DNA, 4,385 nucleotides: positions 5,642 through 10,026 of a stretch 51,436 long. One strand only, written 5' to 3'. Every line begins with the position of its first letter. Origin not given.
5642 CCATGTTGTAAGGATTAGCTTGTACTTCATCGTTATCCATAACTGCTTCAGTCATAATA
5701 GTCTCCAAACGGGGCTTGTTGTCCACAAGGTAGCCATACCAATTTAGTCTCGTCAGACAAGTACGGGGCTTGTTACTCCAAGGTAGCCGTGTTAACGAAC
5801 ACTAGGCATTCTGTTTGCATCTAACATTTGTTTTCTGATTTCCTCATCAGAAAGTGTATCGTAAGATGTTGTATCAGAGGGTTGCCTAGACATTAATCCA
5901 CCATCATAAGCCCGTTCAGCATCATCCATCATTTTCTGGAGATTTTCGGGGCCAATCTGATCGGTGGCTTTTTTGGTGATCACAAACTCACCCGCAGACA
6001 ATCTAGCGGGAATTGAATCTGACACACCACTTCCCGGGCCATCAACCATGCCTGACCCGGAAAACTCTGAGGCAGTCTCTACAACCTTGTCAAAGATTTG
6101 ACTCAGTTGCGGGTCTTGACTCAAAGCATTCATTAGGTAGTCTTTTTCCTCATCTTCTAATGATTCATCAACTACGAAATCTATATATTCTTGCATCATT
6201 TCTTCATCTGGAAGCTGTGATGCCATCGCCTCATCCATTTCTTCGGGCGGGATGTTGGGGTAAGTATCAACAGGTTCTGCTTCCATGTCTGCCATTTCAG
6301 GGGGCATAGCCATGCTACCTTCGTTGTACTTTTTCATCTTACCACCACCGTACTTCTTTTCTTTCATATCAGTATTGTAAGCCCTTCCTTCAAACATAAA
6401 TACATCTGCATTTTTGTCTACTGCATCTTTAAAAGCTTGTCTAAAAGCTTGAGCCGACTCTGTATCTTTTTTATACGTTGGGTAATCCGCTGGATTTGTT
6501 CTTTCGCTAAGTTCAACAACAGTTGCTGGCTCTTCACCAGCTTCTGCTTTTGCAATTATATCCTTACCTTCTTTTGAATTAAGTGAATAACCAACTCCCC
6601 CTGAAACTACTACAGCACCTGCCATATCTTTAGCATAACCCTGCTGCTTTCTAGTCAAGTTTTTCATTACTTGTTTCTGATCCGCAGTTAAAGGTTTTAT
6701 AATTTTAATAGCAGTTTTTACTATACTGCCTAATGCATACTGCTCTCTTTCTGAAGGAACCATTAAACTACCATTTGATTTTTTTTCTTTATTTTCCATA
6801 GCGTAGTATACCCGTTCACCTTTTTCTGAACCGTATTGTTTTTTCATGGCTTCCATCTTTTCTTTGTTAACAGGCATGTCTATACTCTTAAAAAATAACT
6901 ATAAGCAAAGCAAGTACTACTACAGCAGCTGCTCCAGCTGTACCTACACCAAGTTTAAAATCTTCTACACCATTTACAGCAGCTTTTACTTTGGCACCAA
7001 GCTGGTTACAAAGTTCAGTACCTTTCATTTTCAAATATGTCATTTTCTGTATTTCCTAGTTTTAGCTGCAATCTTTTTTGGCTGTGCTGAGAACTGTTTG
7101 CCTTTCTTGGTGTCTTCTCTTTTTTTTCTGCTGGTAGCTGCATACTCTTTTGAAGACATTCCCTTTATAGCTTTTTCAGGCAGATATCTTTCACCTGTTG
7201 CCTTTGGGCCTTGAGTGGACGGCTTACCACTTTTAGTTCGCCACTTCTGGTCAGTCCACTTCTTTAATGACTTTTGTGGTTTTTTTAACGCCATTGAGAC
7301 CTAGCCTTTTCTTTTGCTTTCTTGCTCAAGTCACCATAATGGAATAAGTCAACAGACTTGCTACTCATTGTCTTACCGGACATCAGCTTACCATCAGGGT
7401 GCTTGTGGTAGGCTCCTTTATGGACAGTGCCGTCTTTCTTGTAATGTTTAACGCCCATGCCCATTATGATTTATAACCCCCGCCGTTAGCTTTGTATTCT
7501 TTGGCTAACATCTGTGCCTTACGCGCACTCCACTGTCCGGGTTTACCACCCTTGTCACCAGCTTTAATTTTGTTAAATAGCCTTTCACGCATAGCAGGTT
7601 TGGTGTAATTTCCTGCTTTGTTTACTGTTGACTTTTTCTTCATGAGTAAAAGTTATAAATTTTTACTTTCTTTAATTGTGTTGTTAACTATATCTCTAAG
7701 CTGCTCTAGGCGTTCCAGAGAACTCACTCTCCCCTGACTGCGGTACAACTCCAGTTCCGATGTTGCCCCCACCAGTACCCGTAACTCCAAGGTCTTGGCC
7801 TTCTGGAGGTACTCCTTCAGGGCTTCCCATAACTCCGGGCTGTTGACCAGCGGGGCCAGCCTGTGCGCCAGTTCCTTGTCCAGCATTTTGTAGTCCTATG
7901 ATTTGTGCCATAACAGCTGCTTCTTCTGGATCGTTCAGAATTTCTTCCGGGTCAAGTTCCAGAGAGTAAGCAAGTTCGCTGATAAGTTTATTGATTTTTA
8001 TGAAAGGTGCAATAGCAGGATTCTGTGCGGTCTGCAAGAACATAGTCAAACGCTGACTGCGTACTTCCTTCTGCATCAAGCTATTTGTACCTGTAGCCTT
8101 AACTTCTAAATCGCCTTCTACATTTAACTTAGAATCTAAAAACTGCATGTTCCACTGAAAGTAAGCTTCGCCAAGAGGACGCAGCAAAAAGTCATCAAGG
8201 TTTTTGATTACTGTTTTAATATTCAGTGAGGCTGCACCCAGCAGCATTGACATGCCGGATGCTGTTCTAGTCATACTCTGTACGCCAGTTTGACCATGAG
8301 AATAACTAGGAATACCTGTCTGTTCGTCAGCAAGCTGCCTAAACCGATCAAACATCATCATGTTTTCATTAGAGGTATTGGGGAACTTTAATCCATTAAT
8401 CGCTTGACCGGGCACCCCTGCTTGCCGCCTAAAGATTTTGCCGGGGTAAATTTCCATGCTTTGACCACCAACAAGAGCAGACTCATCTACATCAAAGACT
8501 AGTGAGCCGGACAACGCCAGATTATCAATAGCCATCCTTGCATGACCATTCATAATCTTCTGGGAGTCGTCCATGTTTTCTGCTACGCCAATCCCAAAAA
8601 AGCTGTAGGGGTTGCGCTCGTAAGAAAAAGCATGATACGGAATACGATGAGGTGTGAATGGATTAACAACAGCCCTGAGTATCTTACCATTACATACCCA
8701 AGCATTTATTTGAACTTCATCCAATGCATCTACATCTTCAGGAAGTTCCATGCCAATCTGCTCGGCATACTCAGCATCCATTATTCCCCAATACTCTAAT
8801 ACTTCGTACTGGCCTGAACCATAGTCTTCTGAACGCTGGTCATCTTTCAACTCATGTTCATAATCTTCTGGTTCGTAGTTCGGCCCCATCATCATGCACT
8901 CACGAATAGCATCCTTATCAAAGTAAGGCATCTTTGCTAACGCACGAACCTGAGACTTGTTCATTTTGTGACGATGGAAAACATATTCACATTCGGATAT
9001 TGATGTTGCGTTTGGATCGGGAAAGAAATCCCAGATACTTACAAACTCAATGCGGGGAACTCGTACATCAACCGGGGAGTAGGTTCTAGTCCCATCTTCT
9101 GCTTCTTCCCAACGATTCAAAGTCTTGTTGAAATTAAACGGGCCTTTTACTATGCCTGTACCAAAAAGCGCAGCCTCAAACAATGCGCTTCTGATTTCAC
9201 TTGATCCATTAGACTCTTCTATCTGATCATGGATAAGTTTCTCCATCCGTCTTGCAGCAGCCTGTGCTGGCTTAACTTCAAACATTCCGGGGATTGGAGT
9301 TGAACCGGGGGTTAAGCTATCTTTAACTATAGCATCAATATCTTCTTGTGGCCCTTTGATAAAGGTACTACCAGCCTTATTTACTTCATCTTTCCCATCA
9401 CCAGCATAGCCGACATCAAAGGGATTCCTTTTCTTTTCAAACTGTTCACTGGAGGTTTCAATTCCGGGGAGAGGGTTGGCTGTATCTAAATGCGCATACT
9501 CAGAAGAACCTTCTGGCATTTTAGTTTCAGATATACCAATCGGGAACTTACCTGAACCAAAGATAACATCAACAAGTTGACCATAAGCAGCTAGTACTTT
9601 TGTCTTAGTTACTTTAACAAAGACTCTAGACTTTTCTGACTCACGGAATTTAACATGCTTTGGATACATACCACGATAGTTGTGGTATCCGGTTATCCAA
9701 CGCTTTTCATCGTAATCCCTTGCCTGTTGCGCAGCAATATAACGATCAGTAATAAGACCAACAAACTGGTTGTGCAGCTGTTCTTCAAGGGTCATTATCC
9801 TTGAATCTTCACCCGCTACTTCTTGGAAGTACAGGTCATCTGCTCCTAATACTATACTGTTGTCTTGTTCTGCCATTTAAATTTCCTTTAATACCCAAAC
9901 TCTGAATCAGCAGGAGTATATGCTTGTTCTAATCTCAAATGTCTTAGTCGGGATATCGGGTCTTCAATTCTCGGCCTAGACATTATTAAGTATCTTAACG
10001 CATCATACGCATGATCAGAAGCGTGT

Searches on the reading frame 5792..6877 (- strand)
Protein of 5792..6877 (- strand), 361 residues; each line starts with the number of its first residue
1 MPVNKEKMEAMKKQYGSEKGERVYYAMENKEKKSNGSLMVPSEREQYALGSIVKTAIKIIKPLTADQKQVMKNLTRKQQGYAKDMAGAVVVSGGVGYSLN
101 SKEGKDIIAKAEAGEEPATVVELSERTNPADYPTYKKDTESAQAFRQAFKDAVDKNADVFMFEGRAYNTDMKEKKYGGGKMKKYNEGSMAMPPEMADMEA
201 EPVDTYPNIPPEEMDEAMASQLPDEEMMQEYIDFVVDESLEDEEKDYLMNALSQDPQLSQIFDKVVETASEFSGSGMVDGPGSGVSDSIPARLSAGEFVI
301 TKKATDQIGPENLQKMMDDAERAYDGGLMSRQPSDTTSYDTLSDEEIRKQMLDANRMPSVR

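Call 9: search_protein_families(library=pfam, proteins=[window:5792-6877:-], max_evalue=0.01)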
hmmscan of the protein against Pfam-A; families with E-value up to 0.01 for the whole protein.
window:5792-6877:- (361 aa): 0 families

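Call 10: search_protein_families(library=phrogs, proteins=[window:5792-6877:-], max_evalue=0.001)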
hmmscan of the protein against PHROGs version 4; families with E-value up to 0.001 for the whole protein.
window:5792-6877:- (361 aa): 9 families
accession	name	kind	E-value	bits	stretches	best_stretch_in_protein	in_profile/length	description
phrog_3547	-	tail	1.3e-09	37.5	1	105-327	804-1022/1767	tail length tape measure protein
phrog_25241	-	tail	1.2e-08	35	1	257-308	665-714/810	tail length tape measure protein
phrog_13338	-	unknown function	2.3e-07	30.5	1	268-311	779-822/903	-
phrog_6090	-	tail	5e-07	28.7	1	269-325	1094-1151/1853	tail length tape measure protein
phrog_17300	-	tail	2.5e-06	27.1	1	268-329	771-830/900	tail length tape measure protein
phrog_971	-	lysis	1.1e-05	25.3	1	270-334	793-868/1338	endolysin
phrog_5448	-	tail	6.1e-05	21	1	267-309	2278-2320/3103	tail length tape measure protein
phrog_11341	-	unknown function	6.9e-05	22.8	1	272-319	12-59/678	-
phrog_37298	-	unknown function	8.5e-05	21.7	1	268-310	980-1022/1088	-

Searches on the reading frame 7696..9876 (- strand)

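Call 9: search_protein_families(library=pfam, proteins=[window:7696-9876:-], max_evalue=0.01)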
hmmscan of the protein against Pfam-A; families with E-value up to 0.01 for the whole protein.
window:7696-9876:- (726 aa): 1 family
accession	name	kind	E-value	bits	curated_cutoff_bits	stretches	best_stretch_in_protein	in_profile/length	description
PF23899.1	SU10_portal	-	1.5e-28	100.1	30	1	271-586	188-484/593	Phage SU10 portal protein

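Call 10: search_protein_families(library=phrogs, proteins=[window:7696-9876:-], max_evalue=0.001)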
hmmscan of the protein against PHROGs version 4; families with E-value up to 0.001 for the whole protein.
window:7696-9876:- (726 aa): 3 families
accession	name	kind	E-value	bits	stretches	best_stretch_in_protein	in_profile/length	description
phrog_332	-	connector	3.8e-81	274.1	1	40-679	12-537/560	head-tail adaptor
phrog_1216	-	head and packaging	3.3e-44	152.5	1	261-636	196-581/714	portal protein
phrog_156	-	head and packaging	1.5e-09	37.9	1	205-583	94-464/681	portal protein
